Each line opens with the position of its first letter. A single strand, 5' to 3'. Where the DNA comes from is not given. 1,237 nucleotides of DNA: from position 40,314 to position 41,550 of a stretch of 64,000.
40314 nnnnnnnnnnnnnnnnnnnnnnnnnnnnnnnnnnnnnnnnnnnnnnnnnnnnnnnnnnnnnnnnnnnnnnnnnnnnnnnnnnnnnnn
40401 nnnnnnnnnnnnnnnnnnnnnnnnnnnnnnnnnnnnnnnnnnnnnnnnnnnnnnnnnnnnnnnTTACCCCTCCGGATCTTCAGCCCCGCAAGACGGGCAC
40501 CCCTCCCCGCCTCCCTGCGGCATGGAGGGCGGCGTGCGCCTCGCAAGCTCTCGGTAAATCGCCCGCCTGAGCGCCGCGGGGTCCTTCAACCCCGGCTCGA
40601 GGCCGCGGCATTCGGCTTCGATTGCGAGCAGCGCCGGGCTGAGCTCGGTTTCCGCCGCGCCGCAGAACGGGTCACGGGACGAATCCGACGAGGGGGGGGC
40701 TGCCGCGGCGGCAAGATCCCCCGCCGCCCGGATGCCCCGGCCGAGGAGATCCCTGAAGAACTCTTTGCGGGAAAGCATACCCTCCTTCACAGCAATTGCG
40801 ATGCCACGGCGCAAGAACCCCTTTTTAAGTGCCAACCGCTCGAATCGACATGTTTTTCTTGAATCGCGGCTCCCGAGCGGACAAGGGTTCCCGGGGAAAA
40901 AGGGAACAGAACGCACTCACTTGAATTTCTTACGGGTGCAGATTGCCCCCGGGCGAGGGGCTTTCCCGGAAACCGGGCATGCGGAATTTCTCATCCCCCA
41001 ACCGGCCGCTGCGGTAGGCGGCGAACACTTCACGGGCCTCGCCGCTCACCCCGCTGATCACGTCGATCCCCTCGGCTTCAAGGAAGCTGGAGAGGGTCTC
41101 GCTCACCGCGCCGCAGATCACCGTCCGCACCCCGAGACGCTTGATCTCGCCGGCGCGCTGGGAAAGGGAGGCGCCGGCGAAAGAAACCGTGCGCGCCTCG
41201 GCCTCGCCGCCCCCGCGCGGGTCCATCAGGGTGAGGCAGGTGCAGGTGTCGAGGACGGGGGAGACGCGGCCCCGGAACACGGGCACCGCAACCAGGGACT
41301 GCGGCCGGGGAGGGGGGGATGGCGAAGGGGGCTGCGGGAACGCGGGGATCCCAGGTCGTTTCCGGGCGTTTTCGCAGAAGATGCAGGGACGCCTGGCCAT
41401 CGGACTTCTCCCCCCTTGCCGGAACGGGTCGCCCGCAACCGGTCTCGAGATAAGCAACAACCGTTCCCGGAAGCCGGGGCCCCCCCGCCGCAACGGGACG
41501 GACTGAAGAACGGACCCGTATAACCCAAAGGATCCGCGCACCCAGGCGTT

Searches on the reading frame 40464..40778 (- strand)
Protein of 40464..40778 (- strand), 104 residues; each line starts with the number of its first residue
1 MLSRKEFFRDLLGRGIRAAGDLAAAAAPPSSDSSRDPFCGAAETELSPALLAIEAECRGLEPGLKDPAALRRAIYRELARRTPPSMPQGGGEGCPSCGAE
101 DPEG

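Call 8: search_protein_families(library=pfam, proteins=[window:40464-40778:-], max_evalue=0.01)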
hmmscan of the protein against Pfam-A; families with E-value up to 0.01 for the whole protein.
window:40464-40778:- (104 aa): 0 families

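Call 29: find_homologous_proteins(query=window:40464-40778:-, max_evalue=0.01)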
Query window:40464-40778:- (104 aa): 24 proteins with E <= 0.01 among 93 candidates.
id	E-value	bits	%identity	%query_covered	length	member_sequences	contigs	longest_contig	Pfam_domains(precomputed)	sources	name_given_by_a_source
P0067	6.3e-52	192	92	100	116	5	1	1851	-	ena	-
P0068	5.9e-40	154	74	100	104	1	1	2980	-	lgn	-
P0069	1.3e-22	98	63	90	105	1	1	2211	-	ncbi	-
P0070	4.9e-21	93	61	91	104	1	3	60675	-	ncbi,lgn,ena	-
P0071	3.6e-19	87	56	99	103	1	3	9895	-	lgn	-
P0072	6.3e-19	86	58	98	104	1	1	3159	-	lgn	-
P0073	2.7e-18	84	58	82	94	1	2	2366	-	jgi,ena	jgi:hypothetical protein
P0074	5.1e-17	80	56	82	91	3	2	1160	-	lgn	-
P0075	2.8e-15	74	55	80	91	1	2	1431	-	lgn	-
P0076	1.3e-14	72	54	80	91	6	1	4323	-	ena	-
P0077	2.2e-14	71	54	84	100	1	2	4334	-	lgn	-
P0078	2.3e-14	71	54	80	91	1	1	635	-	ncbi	-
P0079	5.8e-14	70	54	80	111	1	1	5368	-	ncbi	-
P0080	5.3e-13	67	54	82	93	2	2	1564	-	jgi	jgi:hypothetical protein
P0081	4.1e-12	64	51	82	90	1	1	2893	-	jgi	jgi:hypothetical protein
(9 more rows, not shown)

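Call 31: find_related_loci(query=A2, collection=metagenome_contigs, flank=2500)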
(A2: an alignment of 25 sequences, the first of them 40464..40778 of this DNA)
Query A2 (104 aa) in metagenome_contigs; peptide patterns used: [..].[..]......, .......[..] (x = any residue, [..] = any of these).
321 stretches matched a pattern; 42 encode a relative of the query (tblastn E <= 1e-3); 42 distinct loci.
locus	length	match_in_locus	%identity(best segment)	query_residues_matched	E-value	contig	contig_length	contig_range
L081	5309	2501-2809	91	1-103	1e-49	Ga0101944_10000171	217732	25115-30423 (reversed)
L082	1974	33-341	91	1-103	4e-50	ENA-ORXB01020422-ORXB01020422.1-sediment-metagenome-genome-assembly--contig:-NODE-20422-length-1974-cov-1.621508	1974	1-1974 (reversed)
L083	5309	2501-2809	74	1-103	1e-36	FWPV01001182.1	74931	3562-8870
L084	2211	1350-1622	63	1-94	9e-28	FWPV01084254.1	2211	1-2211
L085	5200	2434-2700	48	1-88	2e-19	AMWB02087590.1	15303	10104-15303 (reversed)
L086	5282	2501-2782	48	1-91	5e-19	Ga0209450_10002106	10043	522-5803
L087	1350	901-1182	48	1-91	2e-18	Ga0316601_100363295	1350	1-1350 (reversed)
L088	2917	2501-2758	53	1-85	2e-18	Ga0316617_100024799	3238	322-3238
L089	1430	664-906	51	1-80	4e-18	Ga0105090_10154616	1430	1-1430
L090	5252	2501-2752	53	1-83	4e-18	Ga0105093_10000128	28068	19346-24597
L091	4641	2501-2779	49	1-91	7e-18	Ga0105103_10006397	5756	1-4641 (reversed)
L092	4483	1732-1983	53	1-83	6e-18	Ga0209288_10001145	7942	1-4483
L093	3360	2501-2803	47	1-98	9e-18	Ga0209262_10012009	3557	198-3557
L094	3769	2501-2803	42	1-97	2e-17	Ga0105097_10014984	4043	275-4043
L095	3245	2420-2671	52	1-83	3e-17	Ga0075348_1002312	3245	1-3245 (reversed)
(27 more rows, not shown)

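Call 44: search_protein_families(library=ncbifam, proteins=[window:40464-40778:-], max_evalue=0.001)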
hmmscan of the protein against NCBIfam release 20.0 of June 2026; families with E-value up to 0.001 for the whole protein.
window:40464-40778:- (104 aa): 0 families

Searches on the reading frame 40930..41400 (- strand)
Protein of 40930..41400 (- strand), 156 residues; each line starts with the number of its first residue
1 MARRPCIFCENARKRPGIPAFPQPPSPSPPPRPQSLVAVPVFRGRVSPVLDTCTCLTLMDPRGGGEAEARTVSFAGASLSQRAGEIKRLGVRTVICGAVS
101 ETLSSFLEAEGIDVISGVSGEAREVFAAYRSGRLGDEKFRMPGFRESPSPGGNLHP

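Call 44: search_protein_families(library=ncbifam, proteins=[window:40930-41400:-], max_evalue=0.001)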
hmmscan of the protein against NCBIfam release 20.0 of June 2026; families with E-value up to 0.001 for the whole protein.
window:40930-41400:- (156 aa): 1 family
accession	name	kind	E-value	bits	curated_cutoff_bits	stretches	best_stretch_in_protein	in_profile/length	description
NF041136.1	MrpORP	equivalog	2.3e-05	23.9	450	1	35-132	265-363/365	iron-sulfur cluster carrier protein MrpORP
